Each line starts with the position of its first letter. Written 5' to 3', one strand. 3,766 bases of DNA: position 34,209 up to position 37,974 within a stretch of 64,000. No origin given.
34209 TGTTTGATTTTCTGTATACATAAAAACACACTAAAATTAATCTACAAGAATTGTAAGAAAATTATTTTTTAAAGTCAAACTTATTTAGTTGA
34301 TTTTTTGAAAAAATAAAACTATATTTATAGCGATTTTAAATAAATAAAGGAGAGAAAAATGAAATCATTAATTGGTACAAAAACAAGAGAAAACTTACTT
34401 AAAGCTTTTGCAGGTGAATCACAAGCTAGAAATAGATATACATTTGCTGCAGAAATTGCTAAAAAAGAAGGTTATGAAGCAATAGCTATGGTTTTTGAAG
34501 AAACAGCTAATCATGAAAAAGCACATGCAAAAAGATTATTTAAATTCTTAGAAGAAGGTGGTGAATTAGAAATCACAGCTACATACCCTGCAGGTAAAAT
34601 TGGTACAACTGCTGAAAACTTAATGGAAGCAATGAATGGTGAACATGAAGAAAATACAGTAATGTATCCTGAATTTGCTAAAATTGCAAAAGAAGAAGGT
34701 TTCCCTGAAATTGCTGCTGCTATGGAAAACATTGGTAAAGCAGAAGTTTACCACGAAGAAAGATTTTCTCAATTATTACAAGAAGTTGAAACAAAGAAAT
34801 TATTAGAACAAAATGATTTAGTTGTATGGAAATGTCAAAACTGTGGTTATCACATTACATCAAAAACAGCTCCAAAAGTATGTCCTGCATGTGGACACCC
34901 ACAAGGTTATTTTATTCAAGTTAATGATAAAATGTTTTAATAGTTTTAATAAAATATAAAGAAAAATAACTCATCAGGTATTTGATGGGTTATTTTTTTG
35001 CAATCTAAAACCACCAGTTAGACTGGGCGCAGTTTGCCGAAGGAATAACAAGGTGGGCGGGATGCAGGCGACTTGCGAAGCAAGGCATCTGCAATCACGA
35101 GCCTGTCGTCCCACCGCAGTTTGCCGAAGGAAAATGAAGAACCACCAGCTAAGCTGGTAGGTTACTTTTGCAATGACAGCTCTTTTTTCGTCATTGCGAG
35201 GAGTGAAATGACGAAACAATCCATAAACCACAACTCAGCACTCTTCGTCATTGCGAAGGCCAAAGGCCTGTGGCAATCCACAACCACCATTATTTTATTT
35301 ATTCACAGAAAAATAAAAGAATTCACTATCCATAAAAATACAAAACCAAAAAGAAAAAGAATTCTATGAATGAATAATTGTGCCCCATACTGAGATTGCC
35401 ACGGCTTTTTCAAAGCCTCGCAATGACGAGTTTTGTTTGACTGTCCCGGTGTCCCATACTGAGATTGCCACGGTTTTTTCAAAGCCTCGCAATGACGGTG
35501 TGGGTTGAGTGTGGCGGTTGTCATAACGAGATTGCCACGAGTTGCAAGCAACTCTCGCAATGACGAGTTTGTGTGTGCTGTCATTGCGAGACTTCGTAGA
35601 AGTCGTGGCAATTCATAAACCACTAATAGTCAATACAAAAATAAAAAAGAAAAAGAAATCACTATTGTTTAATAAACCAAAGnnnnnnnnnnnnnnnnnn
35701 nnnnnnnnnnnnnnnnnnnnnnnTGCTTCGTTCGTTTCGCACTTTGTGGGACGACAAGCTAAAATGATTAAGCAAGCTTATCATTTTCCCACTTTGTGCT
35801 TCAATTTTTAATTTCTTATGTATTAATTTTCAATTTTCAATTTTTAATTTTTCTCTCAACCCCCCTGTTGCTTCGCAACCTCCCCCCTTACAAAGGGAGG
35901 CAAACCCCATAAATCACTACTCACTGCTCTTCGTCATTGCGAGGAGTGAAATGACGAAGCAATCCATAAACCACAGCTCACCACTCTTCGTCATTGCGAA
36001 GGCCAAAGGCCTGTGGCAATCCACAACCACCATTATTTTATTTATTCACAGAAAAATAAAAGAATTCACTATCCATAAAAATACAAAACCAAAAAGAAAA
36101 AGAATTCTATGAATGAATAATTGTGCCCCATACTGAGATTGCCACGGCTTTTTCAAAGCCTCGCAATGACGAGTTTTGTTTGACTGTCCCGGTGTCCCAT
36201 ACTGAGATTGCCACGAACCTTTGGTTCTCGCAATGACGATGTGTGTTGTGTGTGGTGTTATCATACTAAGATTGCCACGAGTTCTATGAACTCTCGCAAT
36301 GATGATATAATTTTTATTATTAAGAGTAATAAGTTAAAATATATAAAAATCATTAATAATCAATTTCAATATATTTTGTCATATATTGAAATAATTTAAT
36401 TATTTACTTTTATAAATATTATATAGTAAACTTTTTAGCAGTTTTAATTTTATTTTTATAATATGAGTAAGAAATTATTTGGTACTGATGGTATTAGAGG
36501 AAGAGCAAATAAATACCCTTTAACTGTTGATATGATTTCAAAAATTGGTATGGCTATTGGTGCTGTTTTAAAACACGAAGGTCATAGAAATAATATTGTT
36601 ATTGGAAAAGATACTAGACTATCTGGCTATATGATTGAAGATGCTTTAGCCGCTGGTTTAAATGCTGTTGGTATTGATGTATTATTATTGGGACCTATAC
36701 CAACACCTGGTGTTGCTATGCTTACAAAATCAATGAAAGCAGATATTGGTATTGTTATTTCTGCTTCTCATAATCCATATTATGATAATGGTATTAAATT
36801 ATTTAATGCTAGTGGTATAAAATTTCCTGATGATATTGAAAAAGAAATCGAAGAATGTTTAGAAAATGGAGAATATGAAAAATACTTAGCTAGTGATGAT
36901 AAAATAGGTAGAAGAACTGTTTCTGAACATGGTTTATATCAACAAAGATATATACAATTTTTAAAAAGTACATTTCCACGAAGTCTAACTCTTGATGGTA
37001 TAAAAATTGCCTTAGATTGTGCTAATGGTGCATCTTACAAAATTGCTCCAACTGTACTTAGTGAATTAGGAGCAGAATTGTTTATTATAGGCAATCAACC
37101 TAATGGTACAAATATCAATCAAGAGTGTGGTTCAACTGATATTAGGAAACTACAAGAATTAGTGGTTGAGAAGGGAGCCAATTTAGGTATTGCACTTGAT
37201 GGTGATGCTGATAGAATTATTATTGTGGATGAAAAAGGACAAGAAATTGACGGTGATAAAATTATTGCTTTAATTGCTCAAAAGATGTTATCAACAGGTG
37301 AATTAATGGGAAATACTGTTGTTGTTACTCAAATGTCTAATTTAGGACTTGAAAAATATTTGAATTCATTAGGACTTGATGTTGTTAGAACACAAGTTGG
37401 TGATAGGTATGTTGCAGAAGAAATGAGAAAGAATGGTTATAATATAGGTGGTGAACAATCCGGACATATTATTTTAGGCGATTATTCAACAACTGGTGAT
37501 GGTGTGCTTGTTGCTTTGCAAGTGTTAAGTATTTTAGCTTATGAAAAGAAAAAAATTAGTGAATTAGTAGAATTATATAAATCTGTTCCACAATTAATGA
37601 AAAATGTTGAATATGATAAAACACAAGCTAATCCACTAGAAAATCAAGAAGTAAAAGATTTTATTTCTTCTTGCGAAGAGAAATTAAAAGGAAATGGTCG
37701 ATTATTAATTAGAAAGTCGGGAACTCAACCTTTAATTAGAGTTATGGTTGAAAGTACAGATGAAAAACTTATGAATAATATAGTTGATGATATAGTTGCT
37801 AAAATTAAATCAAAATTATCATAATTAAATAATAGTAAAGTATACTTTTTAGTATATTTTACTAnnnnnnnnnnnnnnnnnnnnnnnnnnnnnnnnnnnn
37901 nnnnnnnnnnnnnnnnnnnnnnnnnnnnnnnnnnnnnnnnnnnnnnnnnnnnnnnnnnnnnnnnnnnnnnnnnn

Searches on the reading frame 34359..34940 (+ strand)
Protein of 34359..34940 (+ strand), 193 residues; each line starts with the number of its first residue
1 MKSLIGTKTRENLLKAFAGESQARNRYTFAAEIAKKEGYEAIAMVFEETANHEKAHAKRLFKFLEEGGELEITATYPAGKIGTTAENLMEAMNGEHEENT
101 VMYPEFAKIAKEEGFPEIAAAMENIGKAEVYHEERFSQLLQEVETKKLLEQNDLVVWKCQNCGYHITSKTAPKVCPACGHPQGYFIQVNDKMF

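Call 13: search_protein_families(library=pfam, proteins=[window:34359-34940:+], max_evalue=0.01)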
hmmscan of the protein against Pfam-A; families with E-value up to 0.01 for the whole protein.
window:34359-34940:+ (193 aa): 8 families
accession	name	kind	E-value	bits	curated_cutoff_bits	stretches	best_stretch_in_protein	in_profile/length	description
PF02915.23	Rubrerythrin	-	3.3e-32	112.1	22.8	1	11-139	1-136/137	Rubrerythrin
PF21349.2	RUBY_RBDX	-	5.8e-12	45.3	26.5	1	157-185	1-29/30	Rubrerythrin, rubredoxin-like domain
PF00210.30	Ferritin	-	8.6e-12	45.6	24.5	1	11-144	2-140/142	Ferritin-like domain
PF23458.2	DUF7130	-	6.6e-05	23.2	35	1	130-185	27-83/89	Domain of unknown function (DUF7130)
PF01155.25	HypA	-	7.1e-05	23.2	28.9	1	108-185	16-99/112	Hydrogenase/urease nickel incorporation, metallochaperone, hypA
PF23455.1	DUF7129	-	0.00022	21.4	30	1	157-180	12-35/45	Domain of unknown function (DUF7129)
PF14311.12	DUF4379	-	0.0029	18.2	24.5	1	151-179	22-54/56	Probable Treble clef zinc finger domain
PF03480.18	DctP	-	0.0072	16.1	23.4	1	54-148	13-110/286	Bacterial extracellular solute-binding protein, family 7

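Call 14: find_encoding_contigs(protein=window:34359-34940:+, flank=3000, max_places=4)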
Protein window:34359-34940:+ (193 aa): 5 contigs read that carry it; 3 places shown.
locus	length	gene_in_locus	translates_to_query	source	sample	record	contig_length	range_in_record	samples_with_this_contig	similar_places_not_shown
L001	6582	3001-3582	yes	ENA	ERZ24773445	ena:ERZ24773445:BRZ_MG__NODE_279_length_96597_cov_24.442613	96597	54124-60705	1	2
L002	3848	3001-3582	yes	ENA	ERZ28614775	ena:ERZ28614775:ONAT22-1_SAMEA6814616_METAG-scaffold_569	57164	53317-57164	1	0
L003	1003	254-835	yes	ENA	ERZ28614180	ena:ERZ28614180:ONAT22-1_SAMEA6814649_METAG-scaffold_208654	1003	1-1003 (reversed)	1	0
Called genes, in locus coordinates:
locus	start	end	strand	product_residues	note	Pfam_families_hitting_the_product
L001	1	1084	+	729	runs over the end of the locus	PF01336:tRNA_anti-codon (faint), PF00270:DEAD, PF04851:ResIII, PF00271:Helicase_C (weak), PF00270:DEAD, PF00271:Helicase_C, PF22590:Cas3-like_C_2 (weak), PF19833:RecG_dom3_C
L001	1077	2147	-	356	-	PF13177:DNA_pol3_delta2, PF24883:NPHP3_N (weak), PF00004:AAA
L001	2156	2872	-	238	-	PF03331:LpxC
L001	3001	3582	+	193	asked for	PF00210:Ferritin, PF02915:Rubrerythrin, PF21349:RUBY_RBDX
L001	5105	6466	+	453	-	PF02878:PGM_PMM_I, PF02879:PGM_PMM_II, PF02880:PGM_PMM_III, PF00408:PGM_PMM_IV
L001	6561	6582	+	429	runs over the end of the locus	PF05496:RuvB_N, PF14532:Sigma54_activ_2 (faint), PF00004:AAA, PF16193:AAA_assoc_2, PF12002:MgsA_C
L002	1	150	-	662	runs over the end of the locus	PF00289:Biotin_carb_N, PF02222:ATP-grasp, PF02655:ATP-grasp_3 (weak), PF02786:CPSase_L_D2, PF07478:Dala_Dala_lig_C, PF02785:Biotin_carb_C, PF18140:PCC_BT, PF00364:Biotin_lipoyl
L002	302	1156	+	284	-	-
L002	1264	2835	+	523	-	PF02789:Peptidase_M17_N, PF00883:Peptidase_M17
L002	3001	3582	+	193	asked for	PF00210:Ferritin, PF02915:Rubrerythrin, PF21349:RUBY_RBDX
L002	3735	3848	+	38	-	?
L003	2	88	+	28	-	?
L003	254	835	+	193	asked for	PF00210:Ferritin, PF02915:Rubrerythrin, PF21349:RUBY_RBDX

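Call 73: list_cluster_members(proteins=[window:34359-34940:+, P0141, window:1384-2670:-, window:22903-24828:-])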
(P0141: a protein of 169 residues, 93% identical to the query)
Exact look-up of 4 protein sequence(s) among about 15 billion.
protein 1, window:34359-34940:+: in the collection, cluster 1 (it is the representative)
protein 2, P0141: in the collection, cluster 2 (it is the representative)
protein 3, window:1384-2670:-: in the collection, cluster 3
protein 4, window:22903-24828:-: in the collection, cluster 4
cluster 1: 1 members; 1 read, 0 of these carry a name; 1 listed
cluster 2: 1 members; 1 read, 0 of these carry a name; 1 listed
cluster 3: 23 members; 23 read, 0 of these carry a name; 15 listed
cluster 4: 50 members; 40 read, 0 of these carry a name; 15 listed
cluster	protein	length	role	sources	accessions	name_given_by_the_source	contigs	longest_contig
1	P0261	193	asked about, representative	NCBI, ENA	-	-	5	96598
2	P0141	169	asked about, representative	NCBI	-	-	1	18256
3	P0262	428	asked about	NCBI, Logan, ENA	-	-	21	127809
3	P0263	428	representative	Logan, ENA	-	-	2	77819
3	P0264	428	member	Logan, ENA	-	-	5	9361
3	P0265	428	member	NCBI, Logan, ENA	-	-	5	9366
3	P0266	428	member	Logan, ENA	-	-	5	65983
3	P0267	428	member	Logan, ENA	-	-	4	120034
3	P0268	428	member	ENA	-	-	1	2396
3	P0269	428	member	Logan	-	-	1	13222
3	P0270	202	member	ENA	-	-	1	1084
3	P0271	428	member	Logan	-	-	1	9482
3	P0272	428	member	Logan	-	-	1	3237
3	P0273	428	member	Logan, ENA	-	-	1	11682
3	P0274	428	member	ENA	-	-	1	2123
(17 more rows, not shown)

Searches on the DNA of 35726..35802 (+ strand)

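Call 75: build_rna_model(alignment_id=A2, structure=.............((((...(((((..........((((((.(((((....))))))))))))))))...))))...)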
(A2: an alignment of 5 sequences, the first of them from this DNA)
Model R1 built from alignment A2 (5 sequences, 77 columns); structure: as given.
model positions 77; base pairs 20; branch points 0; effective number of sequences 1.79; information 0.733 bits per position. Calibrated on 0.2 Mb of random sequence (short: E-values are rough).
structure used (alignment columns):
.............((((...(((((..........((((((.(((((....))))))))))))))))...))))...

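Call 77: search_with_rna_model(model_id=R1, sources=[window, L001, L002, L003, L004, L005, L007, L008, L009, L010, L238, L240, L241, L242, L243, L244, L245, L246], max_evalue=1)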
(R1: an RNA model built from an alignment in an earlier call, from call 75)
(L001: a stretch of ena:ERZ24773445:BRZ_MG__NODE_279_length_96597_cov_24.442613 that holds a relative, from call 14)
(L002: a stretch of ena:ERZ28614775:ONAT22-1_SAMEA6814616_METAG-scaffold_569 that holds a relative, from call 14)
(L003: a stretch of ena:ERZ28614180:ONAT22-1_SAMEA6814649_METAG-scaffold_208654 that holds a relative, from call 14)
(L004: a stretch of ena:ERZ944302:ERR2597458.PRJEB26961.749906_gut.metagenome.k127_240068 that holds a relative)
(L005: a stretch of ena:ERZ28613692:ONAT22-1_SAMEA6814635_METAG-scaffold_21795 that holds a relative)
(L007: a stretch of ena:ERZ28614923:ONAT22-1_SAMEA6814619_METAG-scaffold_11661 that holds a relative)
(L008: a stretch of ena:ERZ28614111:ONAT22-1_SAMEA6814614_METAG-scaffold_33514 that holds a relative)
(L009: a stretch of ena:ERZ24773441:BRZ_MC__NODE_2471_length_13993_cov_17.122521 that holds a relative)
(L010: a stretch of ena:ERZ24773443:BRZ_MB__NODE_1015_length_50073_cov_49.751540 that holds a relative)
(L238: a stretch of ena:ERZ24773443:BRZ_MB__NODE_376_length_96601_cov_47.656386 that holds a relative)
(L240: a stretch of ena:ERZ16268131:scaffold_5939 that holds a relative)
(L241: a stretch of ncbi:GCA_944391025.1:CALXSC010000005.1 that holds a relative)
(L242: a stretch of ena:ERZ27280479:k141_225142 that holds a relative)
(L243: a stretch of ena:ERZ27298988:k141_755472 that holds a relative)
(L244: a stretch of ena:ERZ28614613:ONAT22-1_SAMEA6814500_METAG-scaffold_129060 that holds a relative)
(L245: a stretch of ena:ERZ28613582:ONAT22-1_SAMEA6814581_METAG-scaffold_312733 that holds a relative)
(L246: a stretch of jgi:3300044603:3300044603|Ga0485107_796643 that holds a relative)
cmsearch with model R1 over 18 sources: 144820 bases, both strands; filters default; matches with E-value up to 1: 25.
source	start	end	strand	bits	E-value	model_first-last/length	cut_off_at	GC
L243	248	324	-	100.5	2.1e-19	1-77/77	no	0.45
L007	971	1047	-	100.1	2.5e-19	1-77/77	no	0.55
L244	256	332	-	98.6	5.3e-19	1-77/77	no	0.47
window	35726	35802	+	92.7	1e-17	1-77/77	no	0.42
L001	4368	4444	+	92.7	1e-17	1-77/77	no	0.42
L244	918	994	-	92.5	1.1e-17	1-77/77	no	0.45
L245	537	613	-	92.5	1.1e-17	1-77/77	no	0.45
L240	157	233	-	81.8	2.4e-15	1-77/77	no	0.43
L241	37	123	-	60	1.3e-10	1-77/77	no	0.49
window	22697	22773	-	47.9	5.9e-08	1-77/77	no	0.55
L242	442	518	+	43.1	6.4e-07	1-77/77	no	0.44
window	22230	22320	+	31.3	0.00025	1-77/77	no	0.54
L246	308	383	+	31.1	0.00026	1-77/77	no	0.39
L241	187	277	+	30.1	0.00044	1-77/77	no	0.55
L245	8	98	+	30.1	0.00044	1-77/77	no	0.55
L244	470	560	+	29.3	0.00066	1-77/77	no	0.56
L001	3685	3775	-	26.7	0.0025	1-77/77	no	0.57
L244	402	467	+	20.9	0.045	1-77/77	no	0.42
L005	4861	4926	+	20.9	0.045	1-77/77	no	0.42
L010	339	409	-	19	0.12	1-77/77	no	0.48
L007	534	604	-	19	0.12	1-77/77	no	0.48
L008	534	604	-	19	0.12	1-77/77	no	0.48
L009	3120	3190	-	19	0.12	1-77/77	no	0.48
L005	5120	5190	-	16.3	0.45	1-77/77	no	0.49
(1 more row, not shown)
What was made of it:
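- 35726..35802 (+): Module B1 (77 nt, family B): tail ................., outer helix GCAC/GTGC, stem gtggg/cccac, bulge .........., inner hairpin with a GCAAGC loop. It lies outside any IS, inside AATTTTC repeats. CM R1 scores 92.7 bits (call 77). An orthologous copy is at L240 157-233 (call 77).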

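Call 81: search_with_rna_model(model_id=R1, sources=[L011, L012, L013, L014, L015, L016, L017, L018, L019, L020, L021, L022, L023, L024, L025, L026, L027, L028, L029, L030, L031, L032, L033, L034, L035, L036, L037, L038, L039, L040, L041, L042, L043, L044, L045, L046, L047, L048, L049, L050, L051, L052, L053, L054, L055, L056, L057, L058, L059, L060, L061, L062, L063, L064, L065, L066, L067, L068, L069, L070, L071, L072, L073, L074, L075, L076, L077, L078, L079, L080, L081, L082, L083, L084, L085, L086, L087, L088, L089, L090, L091, L092, L093, L094, L095, L096, L097, L098, L099, L100, L101, L102, L103, L104, L105, L106, L107, L108, L109, L110], max_evalue=1)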
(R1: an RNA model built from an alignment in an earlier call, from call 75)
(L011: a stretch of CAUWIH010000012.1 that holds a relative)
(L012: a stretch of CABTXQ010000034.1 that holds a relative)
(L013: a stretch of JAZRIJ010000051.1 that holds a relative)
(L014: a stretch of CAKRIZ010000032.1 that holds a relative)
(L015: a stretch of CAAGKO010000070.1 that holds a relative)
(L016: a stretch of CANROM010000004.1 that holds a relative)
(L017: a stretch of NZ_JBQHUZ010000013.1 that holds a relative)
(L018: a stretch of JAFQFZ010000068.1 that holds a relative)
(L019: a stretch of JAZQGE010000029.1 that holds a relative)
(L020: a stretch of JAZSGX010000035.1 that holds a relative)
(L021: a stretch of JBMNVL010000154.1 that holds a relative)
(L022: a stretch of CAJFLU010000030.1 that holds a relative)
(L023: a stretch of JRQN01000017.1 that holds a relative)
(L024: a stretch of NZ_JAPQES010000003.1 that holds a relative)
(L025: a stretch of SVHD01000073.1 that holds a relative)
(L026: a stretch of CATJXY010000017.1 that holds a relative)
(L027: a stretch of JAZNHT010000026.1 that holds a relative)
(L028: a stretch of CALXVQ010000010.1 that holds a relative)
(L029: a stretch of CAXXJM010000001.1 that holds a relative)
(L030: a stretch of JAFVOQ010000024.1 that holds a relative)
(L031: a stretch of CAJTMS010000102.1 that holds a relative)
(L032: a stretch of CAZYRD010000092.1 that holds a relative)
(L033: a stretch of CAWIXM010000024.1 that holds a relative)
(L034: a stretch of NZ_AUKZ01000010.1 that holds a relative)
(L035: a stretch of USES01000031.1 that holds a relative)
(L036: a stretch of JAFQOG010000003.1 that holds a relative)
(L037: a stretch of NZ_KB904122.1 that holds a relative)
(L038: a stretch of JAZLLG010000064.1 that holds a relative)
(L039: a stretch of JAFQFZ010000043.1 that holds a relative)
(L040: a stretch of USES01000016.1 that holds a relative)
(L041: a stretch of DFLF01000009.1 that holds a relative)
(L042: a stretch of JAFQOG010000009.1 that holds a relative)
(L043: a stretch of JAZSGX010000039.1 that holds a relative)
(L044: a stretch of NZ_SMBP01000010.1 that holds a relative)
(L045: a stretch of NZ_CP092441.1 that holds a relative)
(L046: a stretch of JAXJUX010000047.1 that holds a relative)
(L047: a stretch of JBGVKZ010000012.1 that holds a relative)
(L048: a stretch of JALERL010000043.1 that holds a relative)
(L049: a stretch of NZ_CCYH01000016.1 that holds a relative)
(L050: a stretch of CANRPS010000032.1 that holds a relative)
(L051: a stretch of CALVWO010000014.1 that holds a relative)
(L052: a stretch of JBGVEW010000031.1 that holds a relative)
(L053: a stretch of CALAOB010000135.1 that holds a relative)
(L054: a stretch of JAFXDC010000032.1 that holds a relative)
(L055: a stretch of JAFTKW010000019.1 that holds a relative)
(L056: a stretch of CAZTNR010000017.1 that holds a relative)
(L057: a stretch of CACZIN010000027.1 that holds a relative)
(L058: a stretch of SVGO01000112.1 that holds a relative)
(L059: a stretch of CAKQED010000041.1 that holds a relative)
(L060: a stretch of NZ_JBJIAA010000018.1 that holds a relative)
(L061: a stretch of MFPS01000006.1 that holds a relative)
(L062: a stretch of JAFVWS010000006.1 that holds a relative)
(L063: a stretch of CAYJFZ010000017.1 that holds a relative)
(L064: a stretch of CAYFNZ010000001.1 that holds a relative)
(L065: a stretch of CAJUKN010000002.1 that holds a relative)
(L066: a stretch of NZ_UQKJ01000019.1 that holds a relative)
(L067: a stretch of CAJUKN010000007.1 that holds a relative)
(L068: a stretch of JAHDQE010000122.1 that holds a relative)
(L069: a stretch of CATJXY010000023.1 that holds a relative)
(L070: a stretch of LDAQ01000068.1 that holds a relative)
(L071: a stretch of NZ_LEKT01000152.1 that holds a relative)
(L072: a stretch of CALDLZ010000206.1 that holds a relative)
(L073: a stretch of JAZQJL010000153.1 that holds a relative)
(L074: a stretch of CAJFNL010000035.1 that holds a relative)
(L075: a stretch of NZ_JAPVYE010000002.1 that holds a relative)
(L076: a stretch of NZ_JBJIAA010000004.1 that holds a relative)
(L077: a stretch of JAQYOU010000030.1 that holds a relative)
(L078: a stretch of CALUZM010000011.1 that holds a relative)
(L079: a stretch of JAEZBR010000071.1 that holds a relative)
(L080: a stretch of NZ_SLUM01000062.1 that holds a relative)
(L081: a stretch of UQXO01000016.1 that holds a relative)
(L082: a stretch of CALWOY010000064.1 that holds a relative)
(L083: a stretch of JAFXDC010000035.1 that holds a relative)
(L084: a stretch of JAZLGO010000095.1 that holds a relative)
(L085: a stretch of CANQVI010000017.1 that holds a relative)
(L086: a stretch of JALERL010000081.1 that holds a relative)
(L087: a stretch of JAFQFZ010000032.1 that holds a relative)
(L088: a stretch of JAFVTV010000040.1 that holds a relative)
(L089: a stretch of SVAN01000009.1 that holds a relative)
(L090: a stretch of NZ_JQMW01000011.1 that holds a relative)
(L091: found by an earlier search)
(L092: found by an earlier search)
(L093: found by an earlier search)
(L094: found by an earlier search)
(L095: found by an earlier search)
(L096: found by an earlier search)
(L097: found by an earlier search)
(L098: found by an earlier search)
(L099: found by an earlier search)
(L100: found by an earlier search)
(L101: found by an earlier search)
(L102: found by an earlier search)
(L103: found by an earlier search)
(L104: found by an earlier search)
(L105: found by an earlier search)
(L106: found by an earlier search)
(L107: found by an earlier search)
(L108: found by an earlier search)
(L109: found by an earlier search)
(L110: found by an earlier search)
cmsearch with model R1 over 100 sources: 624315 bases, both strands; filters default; matches with E-value up to 1: 0.
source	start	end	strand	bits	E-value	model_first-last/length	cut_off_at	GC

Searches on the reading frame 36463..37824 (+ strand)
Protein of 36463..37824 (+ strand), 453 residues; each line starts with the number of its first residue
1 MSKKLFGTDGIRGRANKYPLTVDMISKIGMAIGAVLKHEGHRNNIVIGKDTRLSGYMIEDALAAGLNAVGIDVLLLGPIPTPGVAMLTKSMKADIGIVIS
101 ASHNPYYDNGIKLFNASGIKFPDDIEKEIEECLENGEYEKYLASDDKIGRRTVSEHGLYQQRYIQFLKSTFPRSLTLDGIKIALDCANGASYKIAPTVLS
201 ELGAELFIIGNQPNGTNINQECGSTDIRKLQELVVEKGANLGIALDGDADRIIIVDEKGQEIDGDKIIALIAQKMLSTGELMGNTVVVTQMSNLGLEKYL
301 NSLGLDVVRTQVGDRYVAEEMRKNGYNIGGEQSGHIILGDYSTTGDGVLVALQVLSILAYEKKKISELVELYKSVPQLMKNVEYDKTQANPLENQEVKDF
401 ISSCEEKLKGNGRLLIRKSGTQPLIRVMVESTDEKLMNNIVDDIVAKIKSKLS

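Call 13: search_protein_families(library=pfam, proteins=[window:36463-37824:+], max_evalue=0.01)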
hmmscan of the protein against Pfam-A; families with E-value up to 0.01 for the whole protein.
window:36463-37824:+ (453 aa): 5 families
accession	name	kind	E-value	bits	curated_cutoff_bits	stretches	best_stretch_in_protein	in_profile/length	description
PF02878.22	PGM_PMM_I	-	1.1e-45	155.1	22.5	1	4-137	2-135/138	Phosphoglucomutase/phosphomannomutase, alpha/beta/alpha domain I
PF02880.22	PGM_PMM_III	-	1.2e-38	132.2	20.7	1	263-373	1-113/115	Phosphoglucomutase/phosphomannomutase, alpha/beta/alpha domain III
PF02879.22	PGM_PMM_II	-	4.3e-17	63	29.3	1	162-259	2-103/103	Phosphoglucomutase/phosphomannomutase, alpha/beta/alpha domain II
PF00408.26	PGM_PMM_IV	-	2.5e-15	56.7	23.1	1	380-446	2-67/68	Phosphoglucomutase/phosphomannomutase, C-terminal domain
PF21404.3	AMG1_III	-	0.0091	16.2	27.1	0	263-335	1-80/140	Phosphoacetylglucosamine mutase AMG1, domain III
